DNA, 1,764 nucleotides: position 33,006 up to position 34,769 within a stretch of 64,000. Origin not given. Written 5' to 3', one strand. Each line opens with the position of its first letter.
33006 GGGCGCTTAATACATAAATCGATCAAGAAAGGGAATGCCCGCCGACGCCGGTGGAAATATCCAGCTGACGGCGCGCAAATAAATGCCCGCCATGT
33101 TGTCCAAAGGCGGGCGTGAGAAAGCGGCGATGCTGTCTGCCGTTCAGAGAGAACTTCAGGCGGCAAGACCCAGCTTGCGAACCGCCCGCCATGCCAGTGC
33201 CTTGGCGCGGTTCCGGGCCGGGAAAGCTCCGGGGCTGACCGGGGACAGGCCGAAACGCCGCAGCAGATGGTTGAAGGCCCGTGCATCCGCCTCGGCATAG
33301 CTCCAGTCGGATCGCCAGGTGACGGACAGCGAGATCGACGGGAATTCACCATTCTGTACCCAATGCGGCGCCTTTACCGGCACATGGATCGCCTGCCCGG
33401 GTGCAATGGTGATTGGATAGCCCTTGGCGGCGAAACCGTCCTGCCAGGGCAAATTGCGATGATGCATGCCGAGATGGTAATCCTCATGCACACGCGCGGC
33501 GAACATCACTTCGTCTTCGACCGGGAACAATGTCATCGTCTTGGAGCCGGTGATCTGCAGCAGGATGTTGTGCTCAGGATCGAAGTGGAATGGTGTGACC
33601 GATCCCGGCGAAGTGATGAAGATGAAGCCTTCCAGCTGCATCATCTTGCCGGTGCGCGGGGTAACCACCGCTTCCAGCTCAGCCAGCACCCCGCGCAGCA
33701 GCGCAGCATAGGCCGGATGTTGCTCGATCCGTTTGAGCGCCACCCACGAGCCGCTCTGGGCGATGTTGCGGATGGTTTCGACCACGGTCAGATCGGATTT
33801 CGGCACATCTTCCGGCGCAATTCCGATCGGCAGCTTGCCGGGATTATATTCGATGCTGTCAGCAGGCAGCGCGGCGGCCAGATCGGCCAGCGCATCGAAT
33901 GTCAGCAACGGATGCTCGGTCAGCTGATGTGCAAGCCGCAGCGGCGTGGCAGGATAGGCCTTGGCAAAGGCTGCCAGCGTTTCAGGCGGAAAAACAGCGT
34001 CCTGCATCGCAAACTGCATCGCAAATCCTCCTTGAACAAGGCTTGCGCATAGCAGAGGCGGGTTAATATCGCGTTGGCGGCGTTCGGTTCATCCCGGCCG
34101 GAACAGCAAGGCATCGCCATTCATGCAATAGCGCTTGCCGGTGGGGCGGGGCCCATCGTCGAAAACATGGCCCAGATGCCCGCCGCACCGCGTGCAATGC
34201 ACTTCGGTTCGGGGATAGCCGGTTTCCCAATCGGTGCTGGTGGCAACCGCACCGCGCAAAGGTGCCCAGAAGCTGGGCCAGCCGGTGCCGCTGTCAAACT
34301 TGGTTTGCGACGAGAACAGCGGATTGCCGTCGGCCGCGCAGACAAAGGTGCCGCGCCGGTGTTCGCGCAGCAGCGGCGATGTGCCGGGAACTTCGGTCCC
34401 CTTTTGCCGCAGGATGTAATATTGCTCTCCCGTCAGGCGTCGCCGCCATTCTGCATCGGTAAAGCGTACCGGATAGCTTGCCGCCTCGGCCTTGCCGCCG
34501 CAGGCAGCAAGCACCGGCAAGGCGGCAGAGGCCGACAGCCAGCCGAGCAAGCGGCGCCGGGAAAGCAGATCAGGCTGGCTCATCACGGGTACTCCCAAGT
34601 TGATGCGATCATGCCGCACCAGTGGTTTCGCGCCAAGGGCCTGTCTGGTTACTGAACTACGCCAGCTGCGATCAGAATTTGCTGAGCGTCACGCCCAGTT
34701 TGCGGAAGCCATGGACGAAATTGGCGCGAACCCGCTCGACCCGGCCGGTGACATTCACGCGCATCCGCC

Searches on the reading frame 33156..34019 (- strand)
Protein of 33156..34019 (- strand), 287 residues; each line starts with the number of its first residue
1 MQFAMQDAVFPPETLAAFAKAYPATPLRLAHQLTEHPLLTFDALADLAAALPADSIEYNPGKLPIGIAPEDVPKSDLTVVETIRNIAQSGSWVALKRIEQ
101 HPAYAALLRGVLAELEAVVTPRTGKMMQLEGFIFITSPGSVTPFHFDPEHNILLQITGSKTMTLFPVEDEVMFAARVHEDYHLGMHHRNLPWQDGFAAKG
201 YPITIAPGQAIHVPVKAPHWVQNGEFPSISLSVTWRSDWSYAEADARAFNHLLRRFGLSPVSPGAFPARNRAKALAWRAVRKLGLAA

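Call 48: search_protein_families(library=pfam, proteins=[window:33156-34019:-], max_evalue=0.001)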
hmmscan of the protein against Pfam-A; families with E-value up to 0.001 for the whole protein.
window:33156-34019:- (287 aa): 1 family
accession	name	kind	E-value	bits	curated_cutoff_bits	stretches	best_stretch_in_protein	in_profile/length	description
PF13621.12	Cupin_8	-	1.1e-06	29.2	27.4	1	133-188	136-190/252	Cupin-like domain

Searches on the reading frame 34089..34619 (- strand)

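Call 48: search_protein_families(library=pfam, proteins=[window:34089-34619:-], max_evalue=0.001)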
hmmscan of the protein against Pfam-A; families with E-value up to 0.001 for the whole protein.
window:34089-34619:- (176 aa): 1 family
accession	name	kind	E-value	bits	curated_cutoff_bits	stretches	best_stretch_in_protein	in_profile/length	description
PF01641.26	SelR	-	1.4e-44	151.2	24.9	1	62-175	1-116/116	SelR domain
